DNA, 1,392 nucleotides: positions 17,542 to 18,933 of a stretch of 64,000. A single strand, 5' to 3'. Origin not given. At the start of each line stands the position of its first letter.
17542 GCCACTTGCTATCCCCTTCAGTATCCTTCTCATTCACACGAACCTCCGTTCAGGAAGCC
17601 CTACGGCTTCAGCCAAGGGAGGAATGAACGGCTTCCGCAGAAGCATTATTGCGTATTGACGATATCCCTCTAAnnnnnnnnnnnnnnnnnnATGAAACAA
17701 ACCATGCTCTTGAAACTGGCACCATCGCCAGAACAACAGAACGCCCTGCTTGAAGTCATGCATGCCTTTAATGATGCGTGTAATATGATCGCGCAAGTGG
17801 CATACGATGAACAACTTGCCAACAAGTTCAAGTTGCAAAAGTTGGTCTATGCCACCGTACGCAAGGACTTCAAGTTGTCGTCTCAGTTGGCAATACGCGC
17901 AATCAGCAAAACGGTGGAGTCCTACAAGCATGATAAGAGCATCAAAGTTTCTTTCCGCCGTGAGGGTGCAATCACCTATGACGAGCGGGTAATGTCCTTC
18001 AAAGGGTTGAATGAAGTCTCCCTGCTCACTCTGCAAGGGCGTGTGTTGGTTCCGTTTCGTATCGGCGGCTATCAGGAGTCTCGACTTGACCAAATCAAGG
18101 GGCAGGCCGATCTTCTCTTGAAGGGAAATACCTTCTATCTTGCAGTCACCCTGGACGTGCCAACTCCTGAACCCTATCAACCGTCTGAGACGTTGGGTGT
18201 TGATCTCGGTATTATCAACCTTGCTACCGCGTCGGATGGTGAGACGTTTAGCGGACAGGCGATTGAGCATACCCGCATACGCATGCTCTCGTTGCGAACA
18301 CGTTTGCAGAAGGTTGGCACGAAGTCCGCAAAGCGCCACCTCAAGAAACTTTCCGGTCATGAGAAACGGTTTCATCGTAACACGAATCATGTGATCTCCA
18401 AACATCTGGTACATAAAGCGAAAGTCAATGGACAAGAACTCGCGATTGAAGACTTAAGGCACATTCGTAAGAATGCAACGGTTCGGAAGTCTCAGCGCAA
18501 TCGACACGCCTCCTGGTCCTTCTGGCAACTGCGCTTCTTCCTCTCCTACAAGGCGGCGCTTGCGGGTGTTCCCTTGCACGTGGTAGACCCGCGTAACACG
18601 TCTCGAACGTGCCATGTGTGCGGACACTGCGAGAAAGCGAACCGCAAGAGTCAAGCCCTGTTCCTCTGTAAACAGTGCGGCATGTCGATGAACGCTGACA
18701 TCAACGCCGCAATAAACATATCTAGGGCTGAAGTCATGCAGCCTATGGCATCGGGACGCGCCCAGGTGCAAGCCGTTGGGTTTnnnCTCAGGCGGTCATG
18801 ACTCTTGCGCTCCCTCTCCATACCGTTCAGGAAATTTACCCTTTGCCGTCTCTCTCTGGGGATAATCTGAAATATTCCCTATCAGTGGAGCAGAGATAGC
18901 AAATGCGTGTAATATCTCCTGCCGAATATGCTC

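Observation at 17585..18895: TnpB-only IS200/IS605 element inserted in the phage late region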

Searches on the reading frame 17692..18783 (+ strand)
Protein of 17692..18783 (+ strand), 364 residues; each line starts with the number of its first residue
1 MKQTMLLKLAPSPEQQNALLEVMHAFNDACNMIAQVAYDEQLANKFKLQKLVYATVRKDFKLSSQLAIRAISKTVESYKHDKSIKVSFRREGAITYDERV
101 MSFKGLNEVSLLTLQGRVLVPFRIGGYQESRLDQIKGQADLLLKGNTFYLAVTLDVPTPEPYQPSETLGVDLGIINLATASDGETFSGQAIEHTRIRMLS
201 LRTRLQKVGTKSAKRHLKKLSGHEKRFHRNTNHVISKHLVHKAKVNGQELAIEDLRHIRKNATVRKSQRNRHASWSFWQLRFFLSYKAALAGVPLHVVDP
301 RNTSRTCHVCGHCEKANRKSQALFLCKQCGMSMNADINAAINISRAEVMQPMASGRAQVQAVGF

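Call 6: search_protein_families(library=pfam, proteins=[window:17692-18783:+], max_evalue=0.01)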
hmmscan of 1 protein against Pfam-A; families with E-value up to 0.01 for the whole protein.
window:17692-18783:+ (364 aa): 2 families
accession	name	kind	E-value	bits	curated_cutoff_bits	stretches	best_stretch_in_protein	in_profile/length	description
PF07282.18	Cas12f1-like_TNB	-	1.9e-22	79.6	26.3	1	278-343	2-60/60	Cas12f1-like, TNB domain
PF01385.25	OrfB_IS605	-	4.3e-08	33.8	30.5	1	156-255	6-111/120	Probable transposase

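Call 7: search_protein_families(library=ncbifam, proteins=[window:17692-18783:+], max_evalue=0.01)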
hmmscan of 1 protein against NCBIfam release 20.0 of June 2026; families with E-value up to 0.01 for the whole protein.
window:17692-18783:+ (364 aa): 9 families
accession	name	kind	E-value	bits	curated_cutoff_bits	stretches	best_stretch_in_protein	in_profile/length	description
NF040570.1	guided_TnpB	subfamily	2.9e-48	165.1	100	1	33-345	32-388/389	RNA-guided endonuclease TnpB family protein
NF049972.1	CRISPR_Cas12f2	exception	3.3e-41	141.6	450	1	146-346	307-518/524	type V CRISPR-associated effector Cas12f2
NF038280.1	IS607_TnpB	exception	1e-19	70.9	350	1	147-355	181-400/431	IS607 family element RNA-guided endonuclease TnpB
NF038281.1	IS200_TnpB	exception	4.2e-19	68.9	425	1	147-345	157-357/360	IS200/IS605 family element RNA-guided endonuclease TnpB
TIGR01766.2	TIGR01766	domain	4.2e-12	46.4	32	1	225-304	2-82/82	IS200/IS605 family accessory protein TnpB-related protein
TIGR01765.1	tspaseT_teng_N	subfamily_domain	6.7e-08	32.4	47.25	1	4-71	1-70/73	transposase, putative, N-terminal domain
NF038192.1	V_cas_c2c8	exception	3.7e-07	29.6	350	1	148-315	245-455/457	type V CRISPR-associated protein C2c8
NF045604.1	cas_Cas12e_CasX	equivalog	9.8e-06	24.1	200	1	318-345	856-883/886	type V CRISPR RNA-guided endonuclease Cas12e/CasX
NF033950.0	Cas12c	equivalog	0.0018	16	250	1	318-345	1208-1237/1246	type V CRISPR-associated protein Cas12c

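Call 9: search_dna_similar(query=window:17692-18783:+, collection=phages, mode=protein, max_rows=20)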
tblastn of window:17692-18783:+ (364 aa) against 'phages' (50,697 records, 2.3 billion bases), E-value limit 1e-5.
Records with a match: 505; places in all: 602; records where one place covers at least 80% of the query: 25.
Best place of each record, by identity: <60% 505.
By first word of the organism name: Salinibacter 182; Staphylococcus 80; Mycobacterium 44; Lactobacillus 24; Bacillus 18; Prevotella 15; Bacteriophage 11; Campylobacter 11; Microcystis 9; Vibrio 8; and 38 more.
By host as written in the record: Salinibacter ruber M8 182; - 42; Mycobacterium smegmatis mc2 155 29; Staphylococcus aureus 23; Prevotella sp. 15; Lactobacillus plantarum 10; Mycobacterium smegmatis mc#155 8; Ralstonia pseudosolanacearum I-31 (MT043) 5; and 116 more.
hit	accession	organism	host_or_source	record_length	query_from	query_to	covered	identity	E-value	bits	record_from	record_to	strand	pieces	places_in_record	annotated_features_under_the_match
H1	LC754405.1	Thermus phage MN1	Thermus thermophilus HB8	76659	9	354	95%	38.4%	2e-56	204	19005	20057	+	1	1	transposase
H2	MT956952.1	Lactobacillus phage MLC-A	Lactobacillus sp.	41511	4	343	93%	31.7%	4e-33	136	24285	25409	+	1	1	transposase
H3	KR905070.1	Lactobacillus phage iLp1308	Lactobacillus paracasei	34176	4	343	93%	31.6%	2e-33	137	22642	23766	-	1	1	transposase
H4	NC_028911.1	Lactobacillus phage iLp1308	Lactobacillus paracasei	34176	4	343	93%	31.6%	2e-33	137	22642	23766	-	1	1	transposase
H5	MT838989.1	Bacteriophage sp.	human fecal samples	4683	4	345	94%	30.7%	2e-33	136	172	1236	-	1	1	record has no annotation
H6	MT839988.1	Bacteriophage sp.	human fecal samples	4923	13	343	91%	31.6%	2e-39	154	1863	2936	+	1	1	record has no annotation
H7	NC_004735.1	Rhodothermus phage RM378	Rhodothermus marinus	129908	148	362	59%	47.9%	1e-59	213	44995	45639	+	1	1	transposase | hypothetical protein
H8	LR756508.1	uncultured phage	metagenomic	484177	1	345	95%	28.4%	8e-21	100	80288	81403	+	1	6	record has no annotation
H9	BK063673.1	Caudoviricetes sp. vir525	Methanosarcinales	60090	1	356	98%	26.6%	2e-11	72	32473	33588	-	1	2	transposase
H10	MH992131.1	Thermus phage TSP4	Thermus sp. TC4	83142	1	357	98%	25.5%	3e-11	71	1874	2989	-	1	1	hypothetical protein (x2)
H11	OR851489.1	Salmonella phage S.Kent 1-2-1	Salmonella enterica subsp. enterica ...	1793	11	343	91%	27.0%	7e-18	90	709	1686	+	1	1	record has no annotation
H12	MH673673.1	Thermus phage phiLo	Thermus thermophilus HB8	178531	1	343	94%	25.3%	2e-11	71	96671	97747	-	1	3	putative transposase | hypothetical protein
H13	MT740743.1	Ralstonia phage Hyacinthe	Ralstonia pseudosolanacearum I-31 ...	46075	1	343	94%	25.1%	1e-8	62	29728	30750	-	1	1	transposase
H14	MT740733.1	Ralstonia phage Dimitile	Ralstonia pseudosolanacearum I-31 ...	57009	1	343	94%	24.9%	2e-8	62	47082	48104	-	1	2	transposase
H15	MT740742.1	Ralstonia phage Heva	Ralstonia pseudosolanacearum I-31 ...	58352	1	343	94%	24.9%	2e-8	62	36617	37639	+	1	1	transposase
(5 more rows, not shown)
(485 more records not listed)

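Call 15: find_homologous_proteins(query=window:17692-18783:+, max_evalue=1e-10)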
Query window:17692-18783:+ (364 aa): 5211 proteins with E <= 1e-10 among 8000 candidates; the best 120 are listed.
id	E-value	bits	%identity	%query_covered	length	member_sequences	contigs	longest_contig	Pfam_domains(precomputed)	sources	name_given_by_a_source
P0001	3.8e-239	810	100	100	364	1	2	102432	PF01385.26,PF07282.19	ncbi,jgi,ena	-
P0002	4.3e-184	629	79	99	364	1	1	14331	PF01385.26,PF07282.19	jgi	jgi:IS605 OrfB family transposase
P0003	7.8e-180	615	78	99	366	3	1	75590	PF01385.26,PF07282.19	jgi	jgi:putative transposase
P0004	2.3e-179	614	79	98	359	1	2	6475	PF01385.26,PF07282.19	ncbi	-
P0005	1.6e-178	611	78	99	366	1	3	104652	PF01385.26,PF07282.19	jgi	jgi:putative transposase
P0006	1.2e-177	608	79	97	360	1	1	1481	PF01385.26,PF07282.19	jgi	jgi:putative transposase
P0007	1.6e-177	608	79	97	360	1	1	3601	PF01385.26,PF07282.19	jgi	jgi:IS605 OrfB family transposase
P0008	2.7e-177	607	78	99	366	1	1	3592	PF01385.26,PF07282.19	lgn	-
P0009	4.0e-177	606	79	97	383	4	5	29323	PF01385.26,PF07282.19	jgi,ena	jgi:putative transposase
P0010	1.9e-175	601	77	97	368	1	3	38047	PF01385.26,PF07282.19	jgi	jgi:putative transposase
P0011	1.4e-172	591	77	97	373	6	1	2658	PF01385.26,PF07282.19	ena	-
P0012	1.5e-172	591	77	97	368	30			PF01385.26,PF07282.19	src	-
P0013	4.3e-172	590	78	96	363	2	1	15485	PF01385.26,PF07282.19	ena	-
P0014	5.8e-172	589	78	96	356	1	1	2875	PF01385.26,PF07282.19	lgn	-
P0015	1.2e-171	588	76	97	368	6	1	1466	PF01385.26,PF07282.19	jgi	jgi:putative transposase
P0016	1.4e-171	588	74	100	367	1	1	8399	PF01385.26,PF07282.19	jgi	jgi:IS605 OrfB family transposase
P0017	3.4e-171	587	75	96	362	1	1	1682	PF01385.26,PF07282.19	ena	-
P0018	3.6e-171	587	77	97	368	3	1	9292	PF01385.26,PF07282.19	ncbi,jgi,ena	-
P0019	6.5e-171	586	75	97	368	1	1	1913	PF01385.26,PF07282.19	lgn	-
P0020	4.4e-170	583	75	98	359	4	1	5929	PF01385.26,PF07282.19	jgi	-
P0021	1.3e-169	582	75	97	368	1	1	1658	PF01385.26,PF07282.19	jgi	jgi:putative transposase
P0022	9.1e-169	579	73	99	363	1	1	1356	PF01385.26,PF07282.19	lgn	-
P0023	1.7e-168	578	75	97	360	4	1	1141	PF01385.26,PF07282.19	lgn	-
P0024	3.2e-168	577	74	97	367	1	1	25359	PF01385.26,PF07282.19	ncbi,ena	-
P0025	4.3e-168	577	75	98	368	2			PF01385.26,PF07282.19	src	-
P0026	4.8e-168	576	76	95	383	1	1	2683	PF01385.26,PF07282.19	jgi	jgi:IS605 OrfB family transposase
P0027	8.9e-168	576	75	97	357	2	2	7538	PF01385.26,PF07282.19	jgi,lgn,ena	-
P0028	9.7e-168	575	73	97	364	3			PF01385.26,PF07282.19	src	-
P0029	1.5e-167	575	77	94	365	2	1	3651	PF01385.26,PF07282.19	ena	-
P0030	1.6e-167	575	75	98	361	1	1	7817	PF01385.26,PF07282.19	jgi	jgi:IS605 OrfB family transposase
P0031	1.9e-167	574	74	97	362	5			PF01385.26,PF07282.19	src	-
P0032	2.0e-167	574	74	98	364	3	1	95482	PF01385.26,PF07282.19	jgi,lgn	jgi:IS605 OrfB family transposase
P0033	3.4e-167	574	74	97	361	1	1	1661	PF01385.26,PF07282.19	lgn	-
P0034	1.6e-166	571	72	99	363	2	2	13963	PF01385.26,PF07282.19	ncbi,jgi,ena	-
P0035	5.7e-166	570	70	100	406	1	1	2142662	PF01385.26,PF07282.19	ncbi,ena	-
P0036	1.2e-165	569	74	97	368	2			PF01385.26,PF07282.19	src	-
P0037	2.0e-165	568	74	97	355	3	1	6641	PF01385.26,PF07282.19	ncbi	-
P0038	4.3e-165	567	74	97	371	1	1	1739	PF01385.26,PF07282.19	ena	-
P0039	4.4e-165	567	74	98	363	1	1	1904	PF01385.26,PF07282.19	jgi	jgi:putative transposase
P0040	1.3e-164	565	74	97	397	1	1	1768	PF01385.26,PF07282.19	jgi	jgi:putative transposase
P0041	1.4e-164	565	75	95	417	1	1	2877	PF01385.26,PF07282.19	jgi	jgi:putative transposase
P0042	2.3e-164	564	73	99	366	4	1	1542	PF01385.26,PF07282.19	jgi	jgi:putative transposase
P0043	4.7e-164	563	75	95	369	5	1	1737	PF01385.26,PF07282.19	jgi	jgi:IS605 OrfB family transposase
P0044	7.1e-164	563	73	97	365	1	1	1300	PF01385.26,PF07282.19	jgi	jgi:IS605 OrfB family transposase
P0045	8.6e-164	562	72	97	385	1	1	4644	PF01385.26,PF07282.19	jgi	jgi:putative transposase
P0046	1.1e-163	562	73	97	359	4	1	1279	PF01385.26,PF07282.19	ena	-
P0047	1.4e-163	562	71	97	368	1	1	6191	PF01385.26,PF07282.19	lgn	-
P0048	1.5e-163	562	74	97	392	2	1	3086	PF01385.26,PF07282.19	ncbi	-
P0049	1.7e-163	562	73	97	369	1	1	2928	PF01385.26,PF07282.19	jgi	jgi:putative transposase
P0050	2.3e-163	561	74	97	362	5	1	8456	PF01385.26,PF07282.19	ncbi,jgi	-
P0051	2.4e-163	561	71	100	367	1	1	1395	PF01385.26,PF07282.19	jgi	jgi:IS605 OrfB family transposase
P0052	3.4e-163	561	74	97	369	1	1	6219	PF01385.26,PF07282.19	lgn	-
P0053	3.9e-163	560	74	97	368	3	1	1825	PF01385.26,PF07282.19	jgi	jgi:putative transposase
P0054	4.1e-163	560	72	100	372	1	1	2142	PF01385.26,PF07282.19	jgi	jgi:putative transposase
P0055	6.8e-163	560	73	96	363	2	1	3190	PF01385.26,PF07282.19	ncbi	-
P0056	7.4e-163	559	72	97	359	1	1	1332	PF01385.26,PF07282.19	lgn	-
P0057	9.7e-163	559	71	98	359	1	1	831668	PF01385.26,PF07282.19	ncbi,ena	-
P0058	2.5e-162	558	74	96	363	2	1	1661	PF01385.26,PF07282.19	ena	-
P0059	3.0e-162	557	72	100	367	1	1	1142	PF01385.26,PF07282.19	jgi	jgi:putative transposase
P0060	3.2e-162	557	71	100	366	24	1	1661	PF01385.26,PF07282.19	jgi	-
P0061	3.9e-162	557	74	96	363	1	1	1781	PF01385.26,PF07282.19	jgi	jgi:putative transposase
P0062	6.3e-162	556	71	98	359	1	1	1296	PF01385.26,PF07282.19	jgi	-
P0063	8.5e-162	556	70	99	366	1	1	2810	PF01385.26,PF07282.19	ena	-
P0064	1.2e-161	555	72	98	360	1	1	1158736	PF01385.26,PF07282.19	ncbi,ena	-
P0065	1.3e-161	555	71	100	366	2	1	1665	PF01385.26,PF07282.19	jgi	jgi:putative transposase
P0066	1.6e-161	555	71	100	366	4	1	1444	PF01385.26,PF07282.19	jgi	-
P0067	2.2e-161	555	72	97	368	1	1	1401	PF01385.26,PF07282.19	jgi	jgi:putative transposase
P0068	3.0e-161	554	72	98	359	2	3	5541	PF01385.26,PF07282.19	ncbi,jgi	jgi:putative transposase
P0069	3.4e-161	554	72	98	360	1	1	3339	PF01385.26,PF07282.19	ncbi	-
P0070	4.5e-161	554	73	95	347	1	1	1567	PF01385.26,PF07282.19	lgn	-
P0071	6.4e-161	553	73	97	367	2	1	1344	PF01385.26,PF07282.19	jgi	jgi:putative transposase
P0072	6.6e-161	553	69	100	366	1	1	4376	PF01385.26,PF07282.19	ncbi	-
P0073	8.1e-161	553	74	96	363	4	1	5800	PF01385.26,PF07282.19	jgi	jgi:putative transposase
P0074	9.9e-161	552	72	97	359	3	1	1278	PF01385.26,PF07282.19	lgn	-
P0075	1.0e-160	552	71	98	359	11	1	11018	PF01385.26,PF07282.19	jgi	-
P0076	1.1e-160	552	74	96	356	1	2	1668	PF01385.26,PF07282.19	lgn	-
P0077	1.1e-160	552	71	98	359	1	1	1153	PF01385.26,PF07282.19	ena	-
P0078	1.2e-160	552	70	98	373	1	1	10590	PF01385.26,PF07282.19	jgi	jgi:putative transposase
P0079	1.6e-160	552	72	97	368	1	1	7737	PF01385.26,PF07282.19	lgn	-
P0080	1.7e-160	552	72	97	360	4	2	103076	PF01385.26,PF07282.19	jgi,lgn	jgi:IS605 OrfB family transposase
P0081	2.2e-160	551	73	95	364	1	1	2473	PF01385.26,PF07282.19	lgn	-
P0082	2.4e-160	551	74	96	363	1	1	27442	PF01385.26,PF07282.19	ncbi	-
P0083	2.8e-160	551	71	98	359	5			PF01385.26,PF07282.19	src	-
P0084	3.9e-160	550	72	97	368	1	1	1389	PF01385.26,PF07282.19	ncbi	-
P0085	4.3e-160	550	70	98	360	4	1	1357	PF01385.26,PF07282.19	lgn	-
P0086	4.3e-160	550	72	98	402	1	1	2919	PF01385.26,PF07282.19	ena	-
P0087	5.9e-160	550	70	100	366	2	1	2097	PF01385.26,PF07282.19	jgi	jgi:putative transposase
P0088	7.0e-160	550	71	97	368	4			PF01385.26,PF07282.19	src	-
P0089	8.9e-160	549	74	96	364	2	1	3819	PF01385.26,PF07282.19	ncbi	-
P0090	1.1e-159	549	71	98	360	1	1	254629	PF01385.26,PF07282.19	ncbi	-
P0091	1.1e-159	549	71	99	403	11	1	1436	PF01385.26,PF07282.19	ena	-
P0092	1.1e-159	549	71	97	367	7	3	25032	PF01385.26,PF07282.19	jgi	-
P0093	2.0e-159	548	69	99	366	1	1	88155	PF01385.26,PF07282.19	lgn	-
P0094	2.7e-159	548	73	96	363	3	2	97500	PF01385.26,PF07282.19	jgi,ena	-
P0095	3.4e-159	547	71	98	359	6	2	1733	PF01385.26,PF07282.19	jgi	jgi:IS605 OrfB family transposase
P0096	4.1e-159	547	71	97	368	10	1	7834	PF01385.26,PF07282.19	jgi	jgi:putative transposase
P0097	4.3e-159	547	70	98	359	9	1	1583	PF01385.26,PF07282.19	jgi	jgi:putative transposase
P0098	4.4e-159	547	70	100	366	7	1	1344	PF01385.26,PF07282.19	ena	-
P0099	6.6e-159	546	71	98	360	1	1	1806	PF01385.26,PF07282.19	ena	-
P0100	6.8e-159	546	71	97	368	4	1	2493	PF01385.26,PF07282.19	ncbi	-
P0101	7.6e-159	546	71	97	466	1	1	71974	PF01385.26,PF07282.19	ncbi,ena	-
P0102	1.0e-158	546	70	97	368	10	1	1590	PF01385.26,PF07282.19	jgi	-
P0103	1.0e-158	546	71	97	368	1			PF01385.26,PF07282.19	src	-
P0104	1.1e-158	546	71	97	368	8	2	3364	PF01385.26,PF07282.19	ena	-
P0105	1.6e-158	545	70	98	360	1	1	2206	PF01385.26,PF07282.19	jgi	jgi:IS605 OrfB family transposase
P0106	1.7e-158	545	71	97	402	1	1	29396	PF01385.26,PF07282.19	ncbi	-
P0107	2.2e-158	545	70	98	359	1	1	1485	PF01385.26,PF07282.19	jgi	jgi:putative transposase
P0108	2.6e-158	544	70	98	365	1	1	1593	PF01385.26,PF07282.19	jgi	jgi:putative transposase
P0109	3.0e-158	544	70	98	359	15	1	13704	PF01385.26,PF07282.19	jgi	jgi:putative transposase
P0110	4.8e-158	544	69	99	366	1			PF01385.26,PF07282.19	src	-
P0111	5.4e-158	543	71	97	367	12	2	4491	PF01385.26,PF07282.19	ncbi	-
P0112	5.5e-158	543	68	97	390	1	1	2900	PF01385.26,PF07282.19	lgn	-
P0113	5.6e-158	543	69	98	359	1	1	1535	PF01385.26,PF07282.19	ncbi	-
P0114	6.6e-158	543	70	97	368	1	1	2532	PF01385.26,PF07282.19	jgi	jgi:putative transposase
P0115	1.0e-157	542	71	99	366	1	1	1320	PF01385.26,PF07282.19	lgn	-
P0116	1.4e-157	542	71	97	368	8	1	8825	PF01385.26,PF07282.19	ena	-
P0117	1.6e-157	542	73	96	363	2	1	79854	PF01385.26,PF07282.19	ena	-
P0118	1.8e-157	542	70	98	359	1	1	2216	PF01385.26,PF07282.19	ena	-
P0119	1.8e-157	542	71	97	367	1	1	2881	PF01385.26,PF07282.19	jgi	jgi:putative transposase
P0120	1.9e-157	542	69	98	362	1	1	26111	PF01385.26,PF07282.19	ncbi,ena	ncbi:MAG TPA: transposase [Ktedonobacteraceae bacterium]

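Call 16: find_related_loci(query=window:17692-18783:+, collection=genome_contigs, flank=3000)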
Query window:17692-18783:+ (364 aa) in genome_contigs; peptide patterns used: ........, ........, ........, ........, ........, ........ (x = any residue, [..] = any of these).
37 stretches matched a pattern; 3 encode a relative of the query (tblastn E <= 1e-3); 3 distinct loci.
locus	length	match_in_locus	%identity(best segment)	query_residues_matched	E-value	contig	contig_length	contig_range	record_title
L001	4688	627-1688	79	1-352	0e+0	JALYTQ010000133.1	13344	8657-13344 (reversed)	MAG: Chloroflexota bacterium isolate LIV bin34 SD1462_NODE_881_length_13344_cov_1.433533, whole genome shotgun sequence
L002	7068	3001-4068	78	1-354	0e+0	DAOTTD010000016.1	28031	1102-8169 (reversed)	MAG TPA_asm: Ktedonobacteraceae bacterium isolate B30_77 k127_18928, whole genome shotgun sequence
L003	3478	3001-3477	74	1-159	9e-70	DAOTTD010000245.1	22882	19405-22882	MAG TPA_asm: Ktedonobacteraceae bacterium isolate B30_77 k127_3161999, whole genome shotgun sequence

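Call 17: find_encoding_contigs(protein=P0001, flank=6000, max_places=6)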
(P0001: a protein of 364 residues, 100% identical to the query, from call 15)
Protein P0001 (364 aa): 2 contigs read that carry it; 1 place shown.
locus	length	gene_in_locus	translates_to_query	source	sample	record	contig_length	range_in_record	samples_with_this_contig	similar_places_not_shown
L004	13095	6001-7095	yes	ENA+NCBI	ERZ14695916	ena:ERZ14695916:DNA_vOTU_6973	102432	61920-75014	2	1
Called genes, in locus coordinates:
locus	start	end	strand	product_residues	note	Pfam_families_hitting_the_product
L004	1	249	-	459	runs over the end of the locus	PF05065:Phage_capsid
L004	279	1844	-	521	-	PF04586:Peptidase_S78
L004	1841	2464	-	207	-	PF05869:Dam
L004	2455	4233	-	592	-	PF04860:Phage_portal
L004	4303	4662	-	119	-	-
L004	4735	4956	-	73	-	-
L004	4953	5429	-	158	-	-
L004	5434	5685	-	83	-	-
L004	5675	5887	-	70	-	-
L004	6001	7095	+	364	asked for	PF01385:OrfB_IS605, PF07282:Cas12f1-like_TNB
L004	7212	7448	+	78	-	-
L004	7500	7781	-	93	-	-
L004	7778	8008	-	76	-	-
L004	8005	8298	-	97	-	PF11753:DUF3310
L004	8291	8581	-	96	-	-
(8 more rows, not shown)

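Call 18: find_encoding_contigs(protein=P0002, flank=3000, max_places=4)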
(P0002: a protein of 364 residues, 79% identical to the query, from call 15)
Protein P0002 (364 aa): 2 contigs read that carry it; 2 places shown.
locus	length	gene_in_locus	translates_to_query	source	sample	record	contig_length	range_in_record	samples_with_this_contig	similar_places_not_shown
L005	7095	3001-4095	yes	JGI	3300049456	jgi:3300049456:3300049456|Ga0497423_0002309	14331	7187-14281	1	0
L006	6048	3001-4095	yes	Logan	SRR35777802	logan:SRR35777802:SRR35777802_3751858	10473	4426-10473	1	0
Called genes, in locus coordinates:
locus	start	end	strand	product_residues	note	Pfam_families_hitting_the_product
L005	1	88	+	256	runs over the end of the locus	PF27148:Slr1353_N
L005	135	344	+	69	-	-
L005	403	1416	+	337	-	-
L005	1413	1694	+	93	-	-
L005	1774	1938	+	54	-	-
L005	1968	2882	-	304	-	-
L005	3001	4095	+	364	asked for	PF01385:OrfB_IS605, PF07282:Cas12f1-like_TNB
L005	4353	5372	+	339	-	PF00589:Phage_integrase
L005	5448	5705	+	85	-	-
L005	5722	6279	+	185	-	PF22945:LEM-3_GIY-YIG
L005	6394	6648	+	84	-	-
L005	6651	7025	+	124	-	-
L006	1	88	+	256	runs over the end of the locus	PF27148:Slr1353_N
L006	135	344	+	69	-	-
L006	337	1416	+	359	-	-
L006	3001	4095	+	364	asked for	PF01385:OrfB_IS605, PF07282:Cas12f1-like_TNB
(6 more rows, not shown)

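Call 19: find_encoding_contigs(protein=P0003, flank=3000, max_places=4)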
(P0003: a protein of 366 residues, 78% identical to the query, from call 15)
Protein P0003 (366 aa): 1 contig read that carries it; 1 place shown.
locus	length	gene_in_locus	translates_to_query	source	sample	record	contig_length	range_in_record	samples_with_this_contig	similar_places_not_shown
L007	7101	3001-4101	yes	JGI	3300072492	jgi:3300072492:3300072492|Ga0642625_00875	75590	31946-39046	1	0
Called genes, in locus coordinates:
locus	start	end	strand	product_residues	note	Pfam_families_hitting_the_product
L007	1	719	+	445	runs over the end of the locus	PF14239:RRXRR, PF01844:HNH, PF14279:HNH_5 (weak)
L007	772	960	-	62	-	-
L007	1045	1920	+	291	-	PF18847:LPD29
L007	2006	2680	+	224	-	PF22945:LEM-3_GIY-YIG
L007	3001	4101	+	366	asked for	PF01385:OrfB_IS605, PF07282:Cas12f1-like_TNB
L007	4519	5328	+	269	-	PF00142:Fer4_NifH, PF01656:CbiA, PF06564:CBP_BcsQ (weak), PF09140:MipZ (faint), PF10609:ParA (weak), PF13614:AAA_31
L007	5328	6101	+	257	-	-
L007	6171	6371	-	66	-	-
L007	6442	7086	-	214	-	PF13328:HD_4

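Call 23: find_related_loci(query=window:17692-18783:+, collection=viral_contigs, flank=4000)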
Query window:17692-18783:+ (364 aa) in viral_contigs; peptide patterns used: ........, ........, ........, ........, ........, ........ (x = any residue, [..] = any of these).
2 stretches matched a pattern, but none encodes a relative of the query by tblastn (E <= 1e-3).
